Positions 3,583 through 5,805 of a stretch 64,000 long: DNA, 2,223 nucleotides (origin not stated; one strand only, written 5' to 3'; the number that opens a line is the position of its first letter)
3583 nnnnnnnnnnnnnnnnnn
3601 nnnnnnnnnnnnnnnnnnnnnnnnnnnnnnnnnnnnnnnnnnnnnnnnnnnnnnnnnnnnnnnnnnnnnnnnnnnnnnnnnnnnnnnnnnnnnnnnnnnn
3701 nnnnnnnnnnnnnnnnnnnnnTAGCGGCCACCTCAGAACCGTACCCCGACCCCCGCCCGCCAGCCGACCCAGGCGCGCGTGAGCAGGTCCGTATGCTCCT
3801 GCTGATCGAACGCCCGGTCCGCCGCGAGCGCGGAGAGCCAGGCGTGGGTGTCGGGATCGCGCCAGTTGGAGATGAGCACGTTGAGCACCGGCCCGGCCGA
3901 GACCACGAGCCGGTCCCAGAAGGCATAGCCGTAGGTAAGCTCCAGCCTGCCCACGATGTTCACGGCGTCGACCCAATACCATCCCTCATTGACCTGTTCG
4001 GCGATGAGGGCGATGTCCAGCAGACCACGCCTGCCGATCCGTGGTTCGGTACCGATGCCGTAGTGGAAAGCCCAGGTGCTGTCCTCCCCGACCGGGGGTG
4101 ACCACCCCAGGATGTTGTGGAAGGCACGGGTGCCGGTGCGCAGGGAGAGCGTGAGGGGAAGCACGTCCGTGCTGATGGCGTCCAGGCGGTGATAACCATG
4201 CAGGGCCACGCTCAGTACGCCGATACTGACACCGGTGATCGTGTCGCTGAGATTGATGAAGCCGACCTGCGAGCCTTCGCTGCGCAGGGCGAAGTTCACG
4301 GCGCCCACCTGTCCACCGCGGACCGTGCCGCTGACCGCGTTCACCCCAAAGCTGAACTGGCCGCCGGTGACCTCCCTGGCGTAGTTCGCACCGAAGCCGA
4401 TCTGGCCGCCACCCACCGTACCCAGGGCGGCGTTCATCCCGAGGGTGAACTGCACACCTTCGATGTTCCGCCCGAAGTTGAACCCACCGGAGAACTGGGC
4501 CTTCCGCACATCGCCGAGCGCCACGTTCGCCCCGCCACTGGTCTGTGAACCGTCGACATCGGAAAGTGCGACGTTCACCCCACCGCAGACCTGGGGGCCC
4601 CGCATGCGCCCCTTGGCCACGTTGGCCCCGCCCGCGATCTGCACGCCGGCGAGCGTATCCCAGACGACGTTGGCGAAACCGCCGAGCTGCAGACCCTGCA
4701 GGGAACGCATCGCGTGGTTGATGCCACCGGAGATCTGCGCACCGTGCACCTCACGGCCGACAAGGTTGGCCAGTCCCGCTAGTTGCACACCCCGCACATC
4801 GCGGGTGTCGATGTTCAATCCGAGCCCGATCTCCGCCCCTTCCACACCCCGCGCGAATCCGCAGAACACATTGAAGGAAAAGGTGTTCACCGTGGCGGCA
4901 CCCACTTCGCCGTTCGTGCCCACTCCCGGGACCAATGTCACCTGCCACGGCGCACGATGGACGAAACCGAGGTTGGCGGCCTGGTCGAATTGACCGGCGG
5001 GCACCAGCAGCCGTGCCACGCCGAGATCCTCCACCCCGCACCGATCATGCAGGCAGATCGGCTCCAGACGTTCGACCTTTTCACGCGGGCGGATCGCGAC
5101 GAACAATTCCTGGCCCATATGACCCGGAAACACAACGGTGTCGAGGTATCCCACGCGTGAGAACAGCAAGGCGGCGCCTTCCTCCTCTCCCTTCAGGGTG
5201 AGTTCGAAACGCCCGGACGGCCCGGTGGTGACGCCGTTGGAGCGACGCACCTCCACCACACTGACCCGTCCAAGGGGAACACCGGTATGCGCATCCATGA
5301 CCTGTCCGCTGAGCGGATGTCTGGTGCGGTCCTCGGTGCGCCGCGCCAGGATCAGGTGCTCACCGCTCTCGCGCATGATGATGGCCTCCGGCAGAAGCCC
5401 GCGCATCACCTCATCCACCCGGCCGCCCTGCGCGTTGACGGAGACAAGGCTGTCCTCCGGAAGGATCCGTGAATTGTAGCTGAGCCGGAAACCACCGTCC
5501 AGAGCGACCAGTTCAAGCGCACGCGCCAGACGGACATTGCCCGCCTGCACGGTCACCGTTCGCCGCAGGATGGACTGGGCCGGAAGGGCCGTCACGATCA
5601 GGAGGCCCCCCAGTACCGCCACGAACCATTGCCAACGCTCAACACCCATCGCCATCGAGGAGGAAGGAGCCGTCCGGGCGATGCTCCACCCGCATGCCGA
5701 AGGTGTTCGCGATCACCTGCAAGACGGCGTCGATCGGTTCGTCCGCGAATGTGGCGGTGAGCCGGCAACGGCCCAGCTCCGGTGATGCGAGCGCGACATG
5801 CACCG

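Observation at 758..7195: Split cell-surface-signalling module: ECF sigma / FecR / STN-domain repeat protein, with a separate STN-less TonB-dependent receptor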

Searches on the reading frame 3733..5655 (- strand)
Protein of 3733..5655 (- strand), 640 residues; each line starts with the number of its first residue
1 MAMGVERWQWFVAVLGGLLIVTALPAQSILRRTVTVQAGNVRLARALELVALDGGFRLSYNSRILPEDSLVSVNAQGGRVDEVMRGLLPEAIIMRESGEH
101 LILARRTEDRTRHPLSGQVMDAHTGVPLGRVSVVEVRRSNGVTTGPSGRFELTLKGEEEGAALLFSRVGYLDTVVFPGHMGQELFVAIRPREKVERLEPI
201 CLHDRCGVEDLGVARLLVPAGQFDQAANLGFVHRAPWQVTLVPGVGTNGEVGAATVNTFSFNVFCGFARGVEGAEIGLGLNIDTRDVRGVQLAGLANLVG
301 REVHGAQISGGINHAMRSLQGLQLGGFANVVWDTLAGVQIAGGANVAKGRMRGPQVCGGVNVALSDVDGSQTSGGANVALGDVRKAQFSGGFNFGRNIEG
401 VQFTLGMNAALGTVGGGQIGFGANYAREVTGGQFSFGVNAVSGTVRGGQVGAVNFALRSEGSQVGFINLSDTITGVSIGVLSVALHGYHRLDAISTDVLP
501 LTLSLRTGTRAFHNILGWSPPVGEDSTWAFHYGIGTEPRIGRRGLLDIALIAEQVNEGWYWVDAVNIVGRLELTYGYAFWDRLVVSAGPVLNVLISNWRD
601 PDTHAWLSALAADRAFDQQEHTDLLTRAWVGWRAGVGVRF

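Call 3: search_protein_families(library=pfam, proteins=[window:3733-5655:-], max_evalue=1)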
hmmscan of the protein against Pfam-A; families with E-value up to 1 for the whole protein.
window:3733-5655:- (640 aa): 1 family
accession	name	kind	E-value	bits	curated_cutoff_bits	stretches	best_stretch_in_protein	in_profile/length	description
PF13715.12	CarbopepD_reg_2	-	1.3e-06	28.8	32.2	1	115-172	1-57/88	CarboxypepD_reg-like domain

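Call 4: search_protein_families(library=ncbifam, proteins=[window:3733-5655:-], max_evalue=1)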
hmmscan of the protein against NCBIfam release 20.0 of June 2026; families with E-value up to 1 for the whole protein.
window:3733-5655:- (640 aa): 4 families
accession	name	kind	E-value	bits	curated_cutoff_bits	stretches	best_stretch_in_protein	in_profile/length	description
NF047436.1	LA_2272_repeat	domain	0.00027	20.7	25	1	446-471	2-28/30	LA_2272 family surface repeat-containing protein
TIGR04056.1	OMP_RagA_SusC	subfamily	0.00044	18.7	368.25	1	115-172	3-56/981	SusC/RagA family TonB-linked outer membrane protein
NF047437.1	VC2662_fam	equivalog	0.0011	18.5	140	1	388-488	81-176/187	VC2662 family protein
NF041880.1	EPS_EpsF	equivalog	0.031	12.8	900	1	69-145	379-453/492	response regulator EpsF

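Call 5: find_homologous_proteins(query=window:3733-5655:-, max_evalue=0.001)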
Query window:3733-5655:- (640 aa): 265 proteins with E <= 0.001 among 8000 candidates; the best 120 are listed.
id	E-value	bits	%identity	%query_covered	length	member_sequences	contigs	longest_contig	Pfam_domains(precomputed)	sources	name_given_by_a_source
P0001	0.0e+0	1415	100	100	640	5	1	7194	PF13715.13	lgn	-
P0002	1.6e-228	778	46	98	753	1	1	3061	-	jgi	jgi:hypothetical protein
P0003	2.9e-225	768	50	73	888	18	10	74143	-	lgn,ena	-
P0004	5.3e-225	767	48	99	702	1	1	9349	-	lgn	-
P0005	1.5e-223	762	48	78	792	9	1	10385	-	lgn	-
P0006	5.5e-223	760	44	96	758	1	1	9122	PF13715.13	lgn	-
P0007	1.6e-222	758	50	73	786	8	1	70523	-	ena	-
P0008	9.9e-221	753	48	86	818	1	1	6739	-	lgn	-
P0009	3.2e-220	751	51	70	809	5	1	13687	-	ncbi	-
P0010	2.1e-219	748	46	98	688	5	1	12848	-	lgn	-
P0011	7.7e-217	740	44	96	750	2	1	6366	-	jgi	jgi:hypothetical protein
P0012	2.1e-215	735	51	100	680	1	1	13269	-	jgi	jgi:hypothetical protein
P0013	3.5e-215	734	56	96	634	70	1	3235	PF13715.13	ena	-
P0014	5.6e-215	734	48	96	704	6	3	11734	-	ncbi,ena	-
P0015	2.6e-214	731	47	100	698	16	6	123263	-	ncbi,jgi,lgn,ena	-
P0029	6.5e-210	717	55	96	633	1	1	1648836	-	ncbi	ncbi:MAG: hypothetical protein QM724_10610 [Flavobacteriales bacterium]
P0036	1.5e-207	709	47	97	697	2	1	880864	PF13715.13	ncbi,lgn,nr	ncbi:MAG: STN domain-containing protein [Flavobacteriales bacterium]|nr:STN domain-containing protei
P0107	8.2e-191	654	49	94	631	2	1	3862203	PF13715.13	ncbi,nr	ncbi:MAG: hypothetical protein KIT10_03895 [Flavobacteriales bacterium]|nr:hypothetical protein [Fla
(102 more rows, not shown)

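Call 9: search_protein_families(library=pfam, alignment_id=A1, max_evalue=1)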
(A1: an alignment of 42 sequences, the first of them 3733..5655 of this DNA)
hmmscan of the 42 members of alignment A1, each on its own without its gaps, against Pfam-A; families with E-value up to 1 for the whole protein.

A. member 1, window:3733-5655:- (640 aa): 1 family
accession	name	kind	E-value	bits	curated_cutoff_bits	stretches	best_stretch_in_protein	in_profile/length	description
PF13715.12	CarbopepD_reg_2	-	1.3e-06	28.8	32.2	1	115-172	1-57/88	CarboxypepD_reg-like domain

B. families by the number of members that match (of 42 scanned): 11 families
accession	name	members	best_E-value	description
PF13715.12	CarbopepD_reg_2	42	1.2e-07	CarboxypepD_reg-like domain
PF07660.19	STN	15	3.7e-05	Secretin and TonB N terminus short domain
PF23591.1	CILP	6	0.0049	Cartilage intermediate layer protein 1-like domain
PF13620.12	CarboxypepD_reg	3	2.6e-08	Carboxypeptidase regulatory-like domain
PF16816.10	DotD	3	0.013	DotD protein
PF16871.11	DUF5077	2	0.045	Domain of unknown function (DUF5077)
PF02402.22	Lysis_col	2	0.44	Lysis protein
PF06184.17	Potex_coat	1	0.011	Potexvirus coat protein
PF22460.2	Neopullulanase-like_C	1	0.025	Neopullulanase-like, C-terminal domain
PF21629.2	Bleomycin_resist_prot_dom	1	0.2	Bleomycin resistance protein domain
PF16371.11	MetallophosN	1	0.51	N terminal of Calcineurin-like phosphoesterase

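Call 10: find_encoding_contigs(protein=P0029, flank=8000, max_places=3)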
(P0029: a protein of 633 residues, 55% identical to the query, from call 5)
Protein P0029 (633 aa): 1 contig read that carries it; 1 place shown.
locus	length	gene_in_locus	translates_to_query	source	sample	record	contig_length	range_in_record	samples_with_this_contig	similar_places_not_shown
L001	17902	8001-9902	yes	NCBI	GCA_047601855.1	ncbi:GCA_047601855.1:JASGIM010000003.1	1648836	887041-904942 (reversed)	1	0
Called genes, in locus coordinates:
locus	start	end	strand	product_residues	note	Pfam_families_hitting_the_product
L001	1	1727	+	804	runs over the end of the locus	PF17900:Peptidase_M1_N, PF01433:Peptidase_M1, PF13646:HEAT_2 (faint)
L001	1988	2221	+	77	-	-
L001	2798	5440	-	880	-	PF02861:Clp_N, PF13191:AAA_16 (weak), PF23569:NBD_SMAX1 (weak), PF00004:AAA, PF17871:AAA_lid_9, PF07724:AAA_2, PF07728:AAA_5, PF10431:ClpB_D2-small, +9 more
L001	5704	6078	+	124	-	-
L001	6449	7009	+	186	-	PF07638:Sigma70_ECF (weak), PF04542:Sigma70_r2, PF08281:Sigma70_r4_2, PF04545:Sigma70_r4, PF13384:HTH_23 (faint)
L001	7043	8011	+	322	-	PF16220:DUF4880 (faint), PF04773:FecR, PF16344:FecR_C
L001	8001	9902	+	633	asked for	-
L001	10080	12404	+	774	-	PF13620:CarboxypepD_reg, PF13715:CarbopepD_reg_2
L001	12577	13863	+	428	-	PF13585:CHU_C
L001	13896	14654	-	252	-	PF08239:SH3_3, PF18348:SH3_16, PF00877:NLPC_P60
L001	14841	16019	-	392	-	PF00108:Thiolase_N, PF00109:ketoacyl-synt (faint), PF22691:Thiolase_C_1 (faint), PF02803:Thiolase_C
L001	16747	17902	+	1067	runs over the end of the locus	-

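Call 11: find_encoding_contigs(protein=P0036, flank=8000, max_places=3)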
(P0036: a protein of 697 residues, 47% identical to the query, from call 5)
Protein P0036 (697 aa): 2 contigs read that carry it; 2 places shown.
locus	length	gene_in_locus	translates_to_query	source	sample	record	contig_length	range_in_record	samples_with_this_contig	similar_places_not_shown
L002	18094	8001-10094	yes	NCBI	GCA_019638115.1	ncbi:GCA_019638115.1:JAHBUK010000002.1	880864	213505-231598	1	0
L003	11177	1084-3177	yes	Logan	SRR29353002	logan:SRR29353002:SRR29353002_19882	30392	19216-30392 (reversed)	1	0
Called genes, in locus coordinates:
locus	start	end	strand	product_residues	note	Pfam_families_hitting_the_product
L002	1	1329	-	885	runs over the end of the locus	PF02861:Clp_N, PF13191:AAA_16 (weak), PF23569:NBD_SMAX1 (weak), PF00004:AAA, PF17871:AAA_lid_9, PF07724:AAA_2, PF07728:AAA_5, PF10431:ClpB_D2-small, +8 more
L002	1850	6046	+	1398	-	PF19081:Ig_7 (faint), PF13585:CHU_C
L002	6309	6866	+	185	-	PF07638:Sigma70_ECF (weak), PF04542:Sigma70_r2, PF08281:Sigma70_r4_2, PF04545:Sigma70_r4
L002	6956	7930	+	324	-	PF04773:FecR, PF16344:FecR_C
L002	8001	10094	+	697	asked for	PF13715:CarbopepD_reg_2 (faint)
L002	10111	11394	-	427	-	PF02661:Fic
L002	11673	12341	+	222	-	-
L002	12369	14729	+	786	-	PF13620:CarboxypepD_reg, PF13715:CarbopepD_reg_2, PF07715:Plug (weak)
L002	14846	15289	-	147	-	-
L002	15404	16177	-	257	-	PF08239:SH3_3, PF18348:SH3_16, PF00877:NLPC_P60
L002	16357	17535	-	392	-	PF00108:Thiolase_N, PF00109:ketoacyl-synt (weak), PF22691:Thiolase_C_1 (faint), PF02803:Thiolase_C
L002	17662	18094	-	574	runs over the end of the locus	PF17900:Peptidase_M1_N (weak), PF01433:Peptidase_M1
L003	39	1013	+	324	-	PF04773:FecR, PF16344:FecR_C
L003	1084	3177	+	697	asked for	PF13715:CarbopepD_reg_2 (faint)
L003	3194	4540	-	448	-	PF02661:Fic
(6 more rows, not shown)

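Call 12: find_encoding_contigs(protein=P0107, flank=8000, max_places=3)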
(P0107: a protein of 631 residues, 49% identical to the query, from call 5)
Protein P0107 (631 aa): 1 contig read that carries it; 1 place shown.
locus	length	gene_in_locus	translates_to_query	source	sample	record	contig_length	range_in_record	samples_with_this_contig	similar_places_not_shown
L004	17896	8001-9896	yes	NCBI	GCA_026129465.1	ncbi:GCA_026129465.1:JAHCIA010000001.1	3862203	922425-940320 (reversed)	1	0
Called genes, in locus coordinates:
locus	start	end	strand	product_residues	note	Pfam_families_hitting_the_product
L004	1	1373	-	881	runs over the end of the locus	PF02861:Clp_N, PF13191:AAA_16 (weak), PF23569:NBD_SMAX1 (weak), PF00004:AAA, PF17871:AAA_lid_9, PF07724:AAA_2, PF07728:AAA_5, PF10431:ClpB_D2-small, +8 more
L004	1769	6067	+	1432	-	PF19081:Ig_7 (faint), PF13585:CHU_C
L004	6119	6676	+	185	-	PF07638:Sigma70_ECF (weak), PF04542:Sigma70_r2, PF08281:Sigma70_r4_2, PF04545:Sigma70_r4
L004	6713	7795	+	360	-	PF04773:FecR, PF16344:FecR_C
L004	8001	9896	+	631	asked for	PF13715:CarbopepD_reg_2 (weak)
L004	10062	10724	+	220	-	-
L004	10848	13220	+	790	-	PF13620:CarboxypepD_reg, PF13715:CarbopepD_reg_2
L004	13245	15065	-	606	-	PF18962:Por_Secre_tail (faint)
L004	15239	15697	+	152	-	PF12680:SnoaL_2 (weak)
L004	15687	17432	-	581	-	PF17900:Peptidase_M1_N (faint), PF01433:Peptidase_M1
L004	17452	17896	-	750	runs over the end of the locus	PF02838:Glyco_hydro_20b, PF00728:Glyco_hydro_20, PF00754:F5_F8_type_C, PF22633:F5_F8_type_C_2 (weak)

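Call 15: search_solved_structures(query=A1, max_evalue=1)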
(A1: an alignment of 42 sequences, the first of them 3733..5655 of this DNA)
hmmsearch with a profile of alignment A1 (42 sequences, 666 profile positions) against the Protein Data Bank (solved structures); distinct sequences matched with E-value up to 1: 8.
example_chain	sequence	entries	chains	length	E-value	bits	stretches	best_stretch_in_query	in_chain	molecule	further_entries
9hfj_A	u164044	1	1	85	6.9e-07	30.9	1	106-187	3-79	SusC homolog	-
8aa4_A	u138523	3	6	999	1.6e-05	26.3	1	103-189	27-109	SusC homolog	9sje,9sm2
6ytc_A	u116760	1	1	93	0.0031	18.8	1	103-166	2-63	TonB-dependent receptor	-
9umg_B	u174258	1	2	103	0.023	15.9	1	478-514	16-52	Vacuolar transporter chaperone complex subunit 1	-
9umg_A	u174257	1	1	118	0.031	15.5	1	478-514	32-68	Vacuolar transporter chaperone complex subunit 1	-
8i6v_A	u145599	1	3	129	0.037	15.3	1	478-514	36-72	Vacuolar transporter chaperone complex subunit 1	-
7ytj_A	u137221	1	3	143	0.044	15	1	478-514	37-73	Vacuolar transporter chaperone 1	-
6mvi_A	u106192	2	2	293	0.68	11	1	409-493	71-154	Endoglucanase V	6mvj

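Call 17: predict_structure(alignment_id=A1)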
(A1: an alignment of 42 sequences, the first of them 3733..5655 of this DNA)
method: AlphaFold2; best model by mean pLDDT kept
length: 640 residues; sequences in the alignment: 42
mean_pLDDT: 86.5   pTM: 0.59
mean pLDDT of the five models: 86.5, 85.8, 85.2, 85.0, 85.0
residues with pLDDT >= 90: 346; 70-90: 237; 50-70: 44; < 50: 13
segments of 3 or more residues with pLDDT < 50: 1-3, 195-201
pLDDT, mean of each block of 10 residues (from residue 1): 64 77 68 90 90 87 76 90 88 81 67 81 89 78 87 67 82 73 80 53 55 73 73 81 81 84 88 92 91 92 93 91 94 92 92 94 93 94 94 94 94 93 95 94 95 95 93 90 89 94 93 94 89 94 95 91 90 96 95 95 90 90 94 95
secondary structure, 60 per line:
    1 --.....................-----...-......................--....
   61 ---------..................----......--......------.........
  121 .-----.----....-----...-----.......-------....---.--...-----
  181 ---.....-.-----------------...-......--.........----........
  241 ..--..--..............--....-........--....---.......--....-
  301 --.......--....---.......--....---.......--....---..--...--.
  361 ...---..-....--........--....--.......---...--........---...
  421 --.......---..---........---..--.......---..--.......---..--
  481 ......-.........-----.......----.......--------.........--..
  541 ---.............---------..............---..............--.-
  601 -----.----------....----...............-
elements in order: H3-23 E33-42 H43-54 E57-60 E70-79 H80-87 E92-97 E100-105 E112-121 E132-135 E141-143 E149-155 E163-166 E173-175 E184-188 H212-217 H220-228 E233-242 H249-254 E255-262 E265-268 E270-277 E280-283 E287-293 E296-299 E303-309 E312-315 E319-325 E328-331 E335-341 E344-347 E355-357 E360-363 E370-373 E376-383 E386-389 E392-398 E402-404 E407-414 E418-420 E423-429 E438-445 E453-459 E467-473 E481-486 E488-496 E502-508 E513-519 E528-536 E544-556 E566-579 E583-596 E617-620 E625-639

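Call 23: fold_search(model_id=the predicted structure, library=pdb)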
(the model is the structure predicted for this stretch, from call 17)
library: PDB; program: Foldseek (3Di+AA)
matches with E <= 10: 813; with E <= 0.001: 1
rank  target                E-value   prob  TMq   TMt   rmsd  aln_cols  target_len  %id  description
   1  5aq0_B                8.1e-04  1.00  0.11  0.70   3.9        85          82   21  The structure of the Transthyretin-like domain of the first catalytic domain of the HUMAN Carboxypeptidase D (released 2016-09-28)
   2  5aq0_A                3.4e-03  1.00  0.11  0.74   2.7        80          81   22  The structure of the Transthyretin-like domain of the first catalytic domain of the HUMAN Carboxypeptidase D (released 2016-09-28)
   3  4ar0_MODEL_1_A        1.5e-02  1.00  0.11  0.46   3.8        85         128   14  N0 domain of Neisseria meningitidis Pilus assembly protein PilQ (released 2012-10-17)
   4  4pr7_A                1.6e-02  0.82  0.11  0.29  14.2       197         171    8  KdgM porin in complex with disordered oligogalacturonate (released 2014-06-11)
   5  9fzc_A                1.8e-02  0.97  0.13  0.36   8.5       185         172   10  Structure of OmpA-short in complex with nanobody Nb01 (released 2024-07-17)
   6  6x9z                  2.4e-02  1.00  0.13  0.61   6.8       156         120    7  De novo design of transmembrane beta-barrels (released 2021-02-17)
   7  2n2l_MODEL_1_A        2.4e-02  0.99  0.14  0.44   7.8       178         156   12  NMR structure of yersinia pestis ail (attachment invasion locus) in decylphosphocholine micelles calculated wi (released 2015-07-22)
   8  9fzd_A                2.8e-02  0.96  0.12  0.35   9.3       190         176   13  Structure of OmpA-long in complex with nanobody Nb39 (released 2024-07-17)
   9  1qmu_A                3.1e-02  1.00  0.11  0.18   3.0        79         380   15  Duck carboxypeptidase D domain II (released 2000-10-13)
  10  8wv0_B                3.1e-02  0.98  0.12  0.20   9.5       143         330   11  Outer membrane porin of Burkholderia pseudomallei (BpsOmp38) (released 2024-10-30)
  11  8wv0_A                3.2e-02  0.98  0.12  0.19   9.5       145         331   12  Outer membrane porin of Burkholderia pseudomallei (BpsOmp38) (released 2024-10-30)
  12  2nsm                  3.7e-02  1.00  0.10  0.16   3.9        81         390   17  Crystal structure of the human carboxypeptidase N (Kininase I) catalytic domain (released 2007-04-24)
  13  4wi0_B                3.7e-02  1.00  0.10  0.36   4.6        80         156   15  Crystal structure of Coh3ScaB-XDoc_M2ScaA complex: A C-terminal interface mutant of type II Cohesin-X-Dockerin complex (released 2015-10-07)
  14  6x62_Ad               4.1e-02  1.00  0.11  0.40  16.4       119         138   13  Legionella pneumophila Dot T4SS OMC (released 2020-09-30)
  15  9nh1_B                4.3e-02  0.89  0.12  0.24  14.1       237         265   10  In situ cryo-EM structure of porin I of the Legionella Dot/Icm T4SS machine (released 2025-09-17)
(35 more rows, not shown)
